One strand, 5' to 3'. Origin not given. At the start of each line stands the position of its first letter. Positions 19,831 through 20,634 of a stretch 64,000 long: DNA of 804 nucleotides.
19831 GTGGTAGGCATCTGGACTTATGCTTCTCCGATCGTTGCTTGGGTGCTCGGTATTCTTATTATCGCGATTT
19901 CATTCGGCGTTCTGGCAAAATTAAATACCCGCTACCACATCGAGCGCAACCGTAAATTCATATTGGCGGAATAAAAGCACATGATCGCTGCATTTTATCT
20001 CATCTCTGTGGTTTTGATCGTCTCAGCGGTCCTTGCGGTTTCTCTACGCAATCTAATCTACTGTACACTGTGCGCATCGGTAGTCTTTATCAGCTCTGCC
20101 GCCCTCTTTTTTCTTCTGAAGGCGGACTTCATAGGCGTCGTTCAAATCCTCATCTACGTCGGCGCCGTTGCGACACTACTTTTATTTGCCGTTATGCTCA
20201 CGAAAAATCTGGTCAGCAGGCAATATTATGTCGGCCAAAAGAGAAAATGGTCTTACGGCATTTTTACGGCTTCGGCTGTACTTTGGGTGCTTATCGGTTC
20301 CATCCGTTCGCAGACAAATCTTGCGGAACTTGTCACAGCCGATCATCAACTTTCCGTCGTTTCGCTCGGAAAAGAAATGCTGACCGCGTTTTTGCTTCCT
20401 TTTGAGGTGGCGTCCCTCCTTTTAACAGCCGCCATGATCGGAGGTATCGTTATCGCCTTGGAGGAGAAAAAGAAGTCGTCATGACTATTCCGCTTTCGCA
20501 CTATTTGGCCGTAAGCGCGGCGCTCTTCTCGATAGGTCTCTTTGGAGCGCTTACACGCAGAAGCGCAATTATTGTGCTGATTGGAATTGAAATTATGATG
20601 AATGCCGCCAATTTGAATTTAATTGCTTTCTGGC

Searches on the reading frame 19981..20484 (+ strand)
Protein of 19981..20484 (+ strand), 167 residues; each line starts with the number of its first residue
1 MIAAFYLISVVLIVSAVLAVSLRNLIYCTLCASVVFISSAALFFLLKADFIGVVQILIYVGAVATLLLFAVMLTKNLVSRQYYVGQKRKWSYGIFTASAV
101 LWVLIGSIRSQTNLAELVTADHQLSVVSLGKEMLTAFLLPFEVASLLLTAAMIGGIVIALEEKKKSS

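Call 6: search_protein_families(library=ncbifam, proteins=[window:19981-20484:+])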
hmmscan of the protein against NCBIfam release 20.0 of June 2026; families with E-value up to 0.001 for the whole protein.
window:19981-20484:+ (167 aa): 13 families
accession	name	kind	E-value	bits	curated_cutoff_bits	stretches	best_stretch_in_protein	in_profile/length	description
NF005168.0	PRK06638.2-3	equivalog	1.9e-31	109.3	154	1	3-164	6-170/172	NADH-quinone oxidoreductase subunit J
NF005163.0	PRK06638.1-3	equivalog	1.6e-29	102.8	174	1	3-161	10-169/203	NADH-quinone oxidoreductase subunit J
NF005164.0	PRK06638.1-4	equivalog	5e-25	88.1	154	1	3-165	6-175/211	NADH-quinone oxidoreductase subunit J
NF005167.0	PRK06638.2-2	equivalog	5.4e-23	81.7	137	1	4-165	6-168/176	NADH-quinone oxidoreductase subunit J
NF005166.0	PRK06638.2-1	equivalog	1.2e-21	77.4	284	1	3-165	6-169/174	NADH-quinone oxidoreductase subunit J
NF005165.0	PRK06638.1-5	equivalog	1.2e-20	73.7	192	1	3-165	21-187/282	NADH-quinone oxidoreductase subunit J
NF005169.0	PRK06638.2-4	equivalog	1.9e-18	67.1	319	1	3-160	5-166/182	NADH-quinone oxidoreductase subunit J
NF005025.0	PRK06433.1-5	equivalog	7.7e-14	51.8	95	1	2-78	13-89/96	NADH dehydrogenase subunit J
NF005162.0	PRK06638.1-1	equivalog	2.4e-13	50.3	157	1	2-165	2-165/184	NADH-quinone oxidoreductase subunit J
NF005023.0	PRK06433.1-2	equivalog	2.9e-10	40.4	92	1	4-74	6-76/82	NADH dehydrogenase subunit J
NF005024.0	PRK06433.1-4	equivalog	9.5e-10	38.6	101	1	4-76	8-80/89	NADH dehydrogenase subunit J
NF040613.1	F420_dehyd_FpoJ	exception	0.00012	21.9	110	1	120-160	37-77/81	F420H2 dehydrogenase subunit FpoJ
NF005030.0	PRK06439.1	equivalog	0.00015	21.8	121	1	126-163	35-72/72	NADH dehydrogenase subunit J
